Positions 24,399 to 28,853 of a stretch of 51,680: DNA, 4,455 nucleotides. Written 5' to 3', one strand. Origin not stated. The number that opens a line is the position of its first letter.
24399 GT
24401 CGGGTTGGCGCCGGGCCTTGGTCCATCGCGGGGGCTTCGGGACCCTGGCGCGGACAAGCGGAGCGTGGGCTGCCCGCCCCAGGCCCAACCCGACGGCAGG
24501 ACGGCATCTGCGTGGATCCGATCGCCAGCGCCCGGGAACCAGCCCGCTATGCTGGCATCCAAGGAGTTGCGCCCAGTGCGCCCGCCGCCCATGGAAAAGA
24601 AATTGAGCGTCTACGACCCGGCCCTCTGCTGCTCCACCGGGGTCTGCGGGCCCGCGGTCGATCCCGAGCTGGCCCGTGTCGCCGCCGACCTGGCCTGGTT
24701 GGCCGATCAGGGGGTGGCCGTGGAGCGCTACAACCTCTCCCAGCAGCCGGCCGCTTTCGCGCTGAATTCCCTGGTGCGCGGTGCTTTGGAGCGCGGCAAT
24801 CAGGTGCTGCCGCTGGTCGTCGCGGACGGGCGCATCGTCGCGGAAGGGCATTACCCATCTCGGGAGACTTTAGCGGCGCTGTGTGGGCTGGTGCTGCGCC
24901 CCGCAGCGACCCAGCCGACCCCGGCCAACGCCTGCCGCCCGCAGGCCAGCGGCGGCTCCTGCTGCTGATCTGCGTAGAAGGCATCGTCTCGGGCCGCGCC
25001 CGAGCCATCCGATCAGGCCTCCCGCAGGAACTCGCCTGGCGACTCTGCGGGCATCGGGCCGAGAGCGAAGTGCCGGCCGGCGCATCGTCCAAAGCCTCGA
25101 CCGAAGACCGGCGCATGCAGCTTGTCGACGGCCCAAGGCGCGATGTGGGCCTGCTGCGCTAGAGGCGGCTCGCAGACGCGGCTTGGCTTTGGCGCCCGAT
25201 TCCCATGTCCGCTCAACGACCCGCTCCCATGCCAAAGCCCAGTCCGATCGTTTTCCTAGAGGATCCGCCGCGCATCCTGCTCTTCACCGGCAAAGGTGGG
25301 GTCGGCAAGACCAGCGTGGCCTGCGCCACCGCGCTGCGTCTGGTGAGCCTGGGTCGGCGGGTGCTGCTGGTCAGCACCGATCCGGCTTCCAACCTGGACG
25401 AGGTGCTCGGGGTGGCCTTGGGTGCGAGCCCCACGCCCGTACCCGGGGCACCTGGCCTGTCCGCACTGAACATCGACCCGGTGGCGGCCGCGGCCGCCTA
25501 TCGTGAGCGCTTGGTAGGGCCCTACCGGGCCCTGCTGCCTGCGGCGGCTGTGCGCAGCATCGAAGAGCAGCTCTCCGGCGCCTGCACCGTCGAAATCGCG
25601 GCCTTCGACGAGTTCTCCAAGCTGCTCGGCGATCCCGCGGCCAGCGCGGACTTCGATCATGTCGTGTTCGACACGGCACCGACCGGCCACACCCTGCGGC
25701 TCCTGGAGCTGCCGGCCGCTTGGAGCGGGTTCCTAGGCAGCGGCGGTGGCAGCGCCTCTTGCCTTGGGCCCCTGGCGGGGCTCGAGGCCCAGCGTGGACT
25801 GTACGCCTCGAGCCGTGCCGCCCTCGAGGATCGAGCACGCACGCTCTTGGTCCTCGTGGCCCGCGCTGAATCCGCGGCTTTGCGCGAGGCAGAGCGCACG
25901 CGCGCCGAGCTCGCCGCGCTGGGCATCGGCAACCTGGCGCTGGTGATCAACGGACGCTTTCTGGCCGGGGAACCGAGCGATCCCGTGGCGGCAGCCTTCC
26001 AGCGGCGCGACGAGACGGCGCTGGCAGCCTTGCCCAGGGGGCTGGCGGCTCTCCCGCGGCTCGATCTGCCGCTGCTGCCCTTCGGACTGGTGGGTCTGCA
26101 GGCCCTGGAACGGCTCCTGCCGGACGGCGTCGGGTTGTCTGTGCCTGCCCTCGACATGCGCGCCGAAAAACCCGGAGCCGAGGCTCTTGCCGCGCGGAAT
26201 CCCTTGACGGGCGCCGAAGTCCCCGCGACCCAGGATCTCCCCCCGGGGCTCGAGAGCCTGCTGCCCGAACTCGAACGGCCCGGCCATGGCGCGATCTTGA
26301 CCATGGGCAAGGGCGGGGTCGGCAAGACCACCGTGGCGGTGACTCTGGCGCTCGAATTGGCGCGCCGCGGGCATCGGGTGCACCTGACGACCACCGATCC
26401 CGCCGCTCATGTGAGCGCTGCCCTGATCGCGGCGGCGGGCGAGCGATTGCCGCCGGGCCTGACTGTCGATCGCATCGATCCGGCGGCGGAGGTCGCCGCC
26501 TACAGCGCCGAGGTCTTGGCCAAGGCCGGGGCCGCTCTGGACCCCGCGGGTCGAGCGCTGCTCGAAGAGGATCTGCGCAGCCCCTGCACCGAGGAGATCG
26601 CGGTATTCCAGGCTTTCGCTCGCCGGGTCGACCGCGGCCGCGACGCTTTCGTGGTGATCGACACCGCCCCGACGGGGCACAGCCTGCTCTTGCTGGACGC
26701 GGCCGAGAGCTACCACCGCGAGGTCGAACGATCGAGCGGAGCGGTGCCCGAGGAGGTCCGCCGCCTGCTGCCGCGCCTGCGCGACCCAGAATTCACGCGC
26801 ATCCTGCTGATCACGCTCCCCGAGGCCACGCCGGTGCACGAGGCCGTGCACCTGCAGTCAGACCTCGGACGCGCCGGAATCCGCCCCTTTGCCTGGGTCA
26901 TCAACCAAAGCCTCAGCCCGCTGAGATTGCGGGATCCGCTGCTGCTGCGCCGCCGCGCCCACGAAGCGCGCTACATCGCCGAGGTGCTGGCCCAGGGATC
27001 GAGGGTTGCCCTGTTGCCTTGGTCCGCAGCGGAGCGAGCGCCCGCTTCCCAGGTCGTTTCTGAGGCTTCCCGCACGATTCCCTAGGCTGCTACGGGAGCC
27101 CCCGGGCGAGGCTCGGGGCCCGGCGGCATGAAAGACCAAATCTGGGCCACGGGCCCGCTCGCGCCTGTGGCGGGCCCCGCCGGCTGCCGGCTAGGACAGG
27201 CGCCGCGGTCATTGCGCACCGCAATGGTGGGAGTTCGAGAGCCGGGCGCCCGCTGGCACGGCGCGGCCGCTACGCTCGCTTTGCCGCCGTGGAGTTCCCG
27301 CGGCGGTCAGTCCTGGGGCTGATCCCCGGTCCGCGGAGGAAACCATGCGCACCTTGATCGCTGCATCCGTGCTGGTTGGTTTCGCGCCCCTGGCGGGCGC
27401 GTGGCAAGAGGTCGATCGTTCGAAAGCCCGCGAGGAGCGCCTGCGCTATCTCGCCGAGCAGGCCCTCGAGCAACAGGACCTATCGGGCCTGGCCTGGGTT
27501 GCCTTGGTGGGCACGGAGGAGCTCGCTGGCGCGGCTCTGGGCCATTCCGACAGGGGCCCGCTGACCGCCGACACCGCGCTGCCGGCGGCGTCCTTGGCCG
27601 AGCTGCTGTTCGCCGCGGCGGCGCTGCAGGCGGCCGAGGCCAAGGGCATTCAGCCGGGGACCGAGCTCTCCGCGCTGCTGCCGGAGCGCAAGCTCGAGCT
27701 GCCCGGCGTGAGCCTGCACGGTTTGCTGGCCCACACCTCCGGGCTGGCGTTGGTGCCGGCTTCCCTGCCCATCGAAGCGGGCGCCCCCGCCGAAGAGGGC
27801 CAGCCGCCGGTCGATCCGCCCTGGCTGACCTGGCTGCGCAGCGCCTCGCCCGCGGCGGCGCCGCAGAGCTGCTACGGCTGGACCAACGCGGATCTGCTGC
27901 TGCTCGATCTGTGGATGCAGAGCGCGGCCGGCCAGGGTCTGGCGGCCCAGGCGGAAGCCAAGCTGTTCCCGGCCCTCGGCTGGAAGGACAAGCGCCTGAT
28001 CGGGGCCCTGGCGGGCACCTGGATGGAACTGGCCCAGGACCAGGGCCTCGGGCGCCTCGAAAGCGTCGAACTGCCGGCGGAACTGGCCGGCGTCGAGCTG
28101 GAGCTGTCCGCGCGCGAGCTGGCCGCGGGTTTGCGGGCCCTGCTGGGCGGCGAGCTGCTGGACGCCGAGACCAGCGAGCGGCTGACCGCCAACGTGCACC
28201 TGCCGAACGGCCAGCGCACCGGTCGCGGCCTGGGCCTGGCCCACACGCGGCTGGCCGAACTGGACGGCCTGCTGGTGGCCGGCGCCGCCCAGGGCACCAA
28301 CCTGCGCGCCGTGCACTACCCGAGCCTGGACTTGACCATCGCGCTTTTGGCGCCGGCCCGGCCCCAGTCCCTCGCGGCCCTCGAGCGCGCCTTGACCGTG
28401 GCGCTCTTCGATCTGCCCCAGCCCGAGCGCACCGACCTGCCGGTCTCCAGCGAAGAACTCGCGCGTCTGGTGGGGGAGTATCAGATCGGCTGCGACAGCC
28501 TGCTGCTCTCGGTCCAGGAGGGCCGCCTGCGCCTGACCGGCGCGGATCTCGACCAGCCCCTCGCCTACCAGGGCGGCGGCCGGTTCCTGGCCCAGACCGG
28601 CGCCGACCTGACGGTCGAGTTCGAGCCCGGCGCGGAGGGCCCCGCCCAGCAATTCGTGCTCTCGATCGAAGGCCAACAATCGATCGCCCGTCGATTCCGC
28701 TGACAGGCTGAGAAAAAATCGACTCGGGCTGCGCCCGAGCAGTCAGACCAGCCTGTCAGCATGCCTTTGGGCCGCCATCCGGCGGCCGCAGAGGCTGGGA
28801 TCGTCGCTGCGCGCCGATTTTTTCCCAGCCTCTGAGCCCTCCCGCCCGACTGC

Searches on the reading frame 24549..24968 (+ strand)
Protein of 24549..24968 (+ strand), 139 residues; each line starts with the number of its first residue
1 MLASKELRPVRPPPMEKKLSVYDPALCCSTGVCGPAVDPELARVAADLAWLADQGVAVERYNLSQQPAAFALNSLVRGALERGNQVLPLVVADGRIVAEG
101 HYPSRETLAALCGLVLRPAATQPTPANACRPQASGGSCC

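Call 64: search_protein_families(library=pfam, proteins=[window:24549-24968:+], max_evalue=0.001)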
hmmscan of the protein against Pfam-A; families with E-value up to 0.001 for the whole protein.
window:24549-24968:+ (139 aa): 1 family
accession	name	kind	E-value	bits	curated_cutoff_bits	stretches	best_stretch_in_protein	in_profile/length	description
PF06953.17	ArsD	-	2.1e-39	135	27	1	17-139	2-123/123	Arsenical resistance operon protein ArsD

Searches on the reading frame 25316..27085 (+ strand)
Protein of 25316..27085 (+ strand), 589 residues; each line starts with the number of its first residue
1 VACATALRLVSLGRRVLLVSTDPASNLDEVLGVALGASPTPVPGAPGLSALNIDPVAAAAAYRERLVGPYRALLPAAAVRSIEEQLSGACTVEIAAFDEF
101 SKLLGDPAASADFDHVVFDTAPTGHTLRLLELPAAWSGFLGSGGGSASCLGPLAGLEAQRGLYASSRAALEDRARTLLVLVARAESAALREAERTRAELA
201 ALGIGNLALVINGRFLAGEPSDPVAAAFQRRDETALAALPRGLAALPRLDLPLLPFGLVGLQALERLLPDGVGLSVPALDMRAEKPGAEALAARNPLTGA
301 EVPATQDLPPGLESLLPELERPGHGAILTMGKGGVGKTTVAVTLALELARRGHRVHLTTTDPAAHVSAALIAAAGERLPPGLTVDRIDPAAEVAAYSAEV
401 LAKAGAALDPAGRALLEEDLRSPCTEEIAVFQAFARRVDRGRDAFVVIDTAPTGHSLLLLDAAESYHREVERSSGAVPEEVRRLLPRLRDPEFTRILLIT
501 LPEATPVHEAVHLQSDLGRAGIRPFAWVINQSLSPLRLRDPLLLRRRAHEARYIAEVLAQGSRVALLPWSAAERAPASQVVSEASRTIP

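Call 27: search_protein_families(library=pfam, proteins=[window:25316-27085:+], max_evalue=0.01)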
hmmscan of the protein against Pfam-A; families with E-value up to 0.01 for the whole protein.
window:25316-27085:+ (589 aa): 14 families
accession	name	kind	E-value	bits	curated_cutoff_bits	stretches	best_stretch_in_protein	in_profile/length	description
PF02374.21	ArsA_ATPase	-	7.4e-72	242.6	24.3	3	1-267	17-299/305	Anion-transporting ATPase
PF01656.29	CbiA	-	4.1e-11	43.4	25.4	1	328-371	3-44/125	CobQ/CobB/MinD/ParA nucleotide binding domain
PF13614.12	AAA_31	-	2.1e-10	41.3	27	1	331-370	9-48/177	AAA domain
PF10609.15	ParA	-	9.6e-07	28.9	27.1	1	329-362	9-42/246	NUBPL iron-transfer P-loop NTPase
PF13481.12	AAA_25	-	4.2e-05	23.7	27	1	309-357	19-65/195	AAA domain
PF25199.1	nSTAND_NTPase5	-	0.00011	22.5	34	0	320-405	37-123/145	Novel STAND NTPase 5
PF13191.12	AAA_16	-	0.0002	22.3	32.6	1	314-449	14-139/167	AAA ATPase domain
PF00142.24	Fer4_NifH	-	0.00034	20.6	25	1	329-370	5-46/271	4Fe-4S iron sulfur cluster binding proteins, NifH/frxC family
PF03308.22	MeaB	-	0.00038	20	23.1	1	330-368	39-77/273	Methylmalonyl Co-A mutase-associated GTPase MeaB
PF01695.23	IstB_IS21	-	0.0046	16.9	24.1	1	327-361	95-129/238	IstB-like ATP binding protein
PF19842.5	YqeC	-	0.0049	17.5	27.6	1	333-360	5-32/145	YqeC protein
PF20720.3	nSTAND3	-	0.0056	16.8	27.2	1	324-358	17-51/155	Novel STAND NTPase 3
PF09140.17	MipZ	-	0.009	15.8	20.7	0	327-356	4-33/262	ATPase MipZ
PF13439.12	Glyco_transf_4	-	0.0098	16.4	28.5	0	338-369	5-36/170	Glycosyltransferase Family 4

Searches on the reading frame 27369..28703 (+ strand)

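Call 27: search_protein_families(library=pfam, proteins=[window:27369-28703:+], max_evalue=0.01)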
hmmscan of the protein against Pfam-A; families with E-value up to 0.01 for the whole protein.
window:27369-28703:+ (444 aa): 2 families
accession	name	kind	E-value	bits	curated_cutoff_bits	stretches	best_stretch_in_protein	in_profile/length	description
PF00144.29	Beta-lactamase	-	1.8e-16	60.7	27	1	28-328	4-308/329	Beta-lactamase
PF13354.11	Beta-lactamase2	-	0.0025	17.7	22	0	67-100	17-50/214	Beta-lactamase enzyme family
